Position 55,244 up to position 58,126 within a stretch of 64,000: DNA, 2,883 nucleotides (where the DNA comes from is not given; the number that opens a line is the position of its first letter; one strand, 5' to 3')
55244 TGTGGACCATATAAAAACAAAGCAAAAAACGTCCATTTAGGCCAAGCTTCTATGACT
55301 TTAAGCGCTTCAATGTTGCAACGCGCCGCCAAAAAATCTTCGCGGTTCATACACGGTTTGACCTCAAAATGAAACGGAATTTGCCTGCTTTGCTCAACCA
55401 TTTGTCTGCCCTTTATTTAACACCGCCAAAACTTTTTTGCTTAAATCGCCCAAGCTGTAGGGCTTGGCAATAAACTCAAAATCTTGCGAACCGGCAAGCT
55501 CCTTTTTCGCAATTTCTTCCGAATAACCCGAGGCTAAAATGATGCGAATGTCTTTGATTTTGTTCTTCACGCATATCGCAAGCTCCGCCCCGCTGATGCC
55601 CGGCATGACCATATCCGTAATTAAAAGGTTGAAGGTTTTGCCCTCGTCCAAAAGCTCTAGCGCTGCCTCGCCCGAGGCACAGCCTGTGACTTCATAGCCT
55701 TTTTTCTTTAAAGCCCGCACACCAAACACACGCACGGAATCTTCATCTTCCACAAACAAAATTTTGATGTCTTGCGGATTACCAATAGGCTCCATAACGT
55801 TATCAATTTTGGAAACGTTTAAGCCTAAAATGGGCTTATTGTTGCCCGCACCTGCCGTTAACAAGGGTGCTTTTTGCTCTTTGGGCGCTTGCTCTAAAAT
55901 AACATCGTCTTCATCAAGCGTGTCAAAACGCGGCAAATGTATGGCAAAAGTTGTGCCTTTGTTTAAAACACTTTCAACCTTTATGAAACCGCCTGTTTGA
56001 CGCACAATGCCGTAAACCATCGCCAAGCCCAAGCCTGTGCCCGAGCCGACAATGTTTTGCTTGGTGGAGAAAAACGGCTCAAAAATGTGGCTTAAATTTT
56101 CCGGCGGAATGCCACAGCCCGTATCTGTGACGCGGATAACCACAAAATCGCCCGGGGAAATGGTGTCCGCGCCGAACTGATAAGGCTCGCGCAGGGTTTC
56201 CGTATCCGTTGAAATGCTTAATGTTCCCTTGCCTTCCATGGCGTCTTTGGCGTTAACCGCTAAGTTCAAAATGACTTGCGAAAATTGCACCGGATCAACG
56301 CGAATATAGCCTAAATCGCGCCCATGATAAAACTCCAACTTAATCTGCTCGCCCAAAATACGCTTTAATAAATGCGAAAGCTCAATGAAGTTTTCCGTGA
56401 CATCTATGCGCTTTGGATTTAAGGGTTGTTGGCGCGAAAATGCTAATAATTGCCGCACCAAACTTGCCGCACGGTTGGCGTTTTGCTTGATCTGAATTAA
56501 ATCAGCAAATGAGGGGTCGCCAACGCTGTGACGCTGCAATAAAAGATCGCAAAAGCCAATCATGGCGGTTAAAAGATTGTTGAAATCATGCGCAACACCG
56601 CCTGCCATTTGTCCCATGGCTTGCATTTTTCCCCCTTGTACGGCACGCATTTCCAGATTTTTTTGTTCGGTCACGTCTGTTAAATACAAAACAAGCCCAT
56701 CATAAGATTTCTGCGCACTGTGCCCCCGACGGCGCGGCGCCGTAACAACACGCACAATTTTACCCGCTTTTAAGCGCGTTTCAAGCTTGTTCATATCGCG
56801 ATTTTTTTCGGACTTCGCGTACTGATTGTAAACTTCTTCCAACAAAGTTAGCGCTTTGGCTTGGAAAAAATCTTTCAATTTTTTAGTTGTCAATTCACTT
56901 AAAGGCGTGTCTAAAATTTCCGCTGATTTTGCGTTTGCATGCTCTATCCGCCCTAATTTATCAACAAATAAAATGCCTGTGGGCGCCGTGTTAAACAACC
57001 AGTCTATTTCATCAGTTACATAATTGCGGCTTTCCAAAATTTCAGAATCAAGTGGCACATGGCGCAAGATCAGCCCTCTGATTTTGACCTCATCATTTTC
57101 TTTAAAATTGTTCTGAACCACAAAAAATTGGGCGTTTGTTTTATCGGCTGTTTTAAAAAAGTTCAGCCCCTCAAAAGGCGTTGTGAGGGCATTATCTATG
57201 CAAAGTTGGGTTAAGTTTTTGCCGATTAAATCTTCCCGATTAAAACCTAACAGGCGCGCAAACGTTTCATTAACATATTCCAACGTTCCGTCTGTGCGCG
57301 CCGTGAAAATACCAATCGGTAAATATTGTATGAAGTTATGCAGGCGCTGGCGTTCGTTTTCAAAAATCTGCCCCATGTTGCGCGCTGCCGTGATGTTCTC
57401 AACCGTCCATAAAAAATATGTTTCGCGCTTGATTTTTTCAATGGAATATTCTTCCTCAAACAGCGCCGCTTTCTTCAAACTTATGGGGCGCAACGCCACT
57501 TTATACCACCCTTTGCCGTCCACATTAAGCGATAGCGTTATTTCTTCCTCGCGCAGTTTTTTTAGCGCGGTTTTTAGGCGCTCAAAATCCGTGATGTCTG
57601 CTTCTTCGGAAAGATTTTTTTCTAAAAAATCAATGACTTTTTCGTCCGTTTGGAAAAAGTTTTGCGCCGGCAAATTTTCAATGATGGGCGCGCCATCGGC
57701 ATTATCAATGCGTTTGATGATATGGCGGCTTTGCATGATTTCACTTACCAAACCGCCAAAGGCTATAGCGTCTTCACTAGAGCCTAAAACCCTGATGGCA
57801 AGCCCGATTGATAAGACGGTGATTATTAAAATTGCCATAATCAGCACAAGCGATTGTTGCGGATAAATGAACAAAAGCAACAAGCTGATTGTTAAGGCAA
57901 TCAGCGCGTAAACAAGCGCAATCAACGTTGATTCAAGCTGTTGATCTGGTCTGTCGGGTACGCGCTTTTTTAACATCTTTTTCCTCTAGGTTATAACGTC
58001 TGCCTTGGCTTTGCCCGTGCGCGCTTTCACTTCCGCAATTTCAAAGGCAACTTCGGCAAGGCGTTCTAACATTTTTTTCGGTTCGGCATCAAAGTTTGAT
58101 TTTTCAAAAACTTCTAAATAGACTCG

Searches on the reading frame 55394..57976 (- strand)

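Call 7: search_protein_families(library=pfam, proteins=[window:55394-57976:-])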
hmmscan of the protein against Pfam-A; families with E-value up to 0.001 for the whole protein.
window:55394-57976:- (860 aa): 10 families
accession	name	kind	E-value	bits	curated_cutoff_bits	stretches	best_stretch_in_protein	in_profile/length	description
PF02518.31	HATPase_c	-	3e-23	82.8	26.4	1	561-683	2-109/111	Histidine kinase-, DNA gyrase B-, and HSP90-like ATPase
PF00072.30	Response_reg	-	1.1e-16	61.5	30.2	1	739-849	1-110/111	Response regulator receiver domain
PF13426.13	PAS_9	-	5.7e-16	59.1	27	1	221-292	2-68/103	PAS domain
PF00989.32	PAS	-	1.1e-13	51.6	22.6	1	211-259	2-50/113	PAS fold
PF13188.13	PAS_8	-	1.5e-11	44.2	21.8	1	210-260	1-52/65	PAS domain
PF08448.16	PAS_4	-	1.7e-10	41.5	23.1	1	328-439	1-109/110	PAS fold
PF00512.31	HisKA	-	5.5e-09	36.4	26.9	1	454-517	2-64/66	His Kinase A (phospho-acceptor) domain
PF24820.1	Diguanyl_cycl_sensor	-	7.7e-08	32.7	28.1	0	334-385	8-59/109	Diguanylate cyclase-like sensor domain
PF13596.12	PAS_10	-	1.4e-06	29.4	22.1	1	324-436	1-106/106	PAS domain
PF21370.4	PAS_GdpP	-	0.00059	20.6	27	0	216-258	9-49/90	Cyclic-di-AMP phosphodiesterase GdpP-like, PAS domain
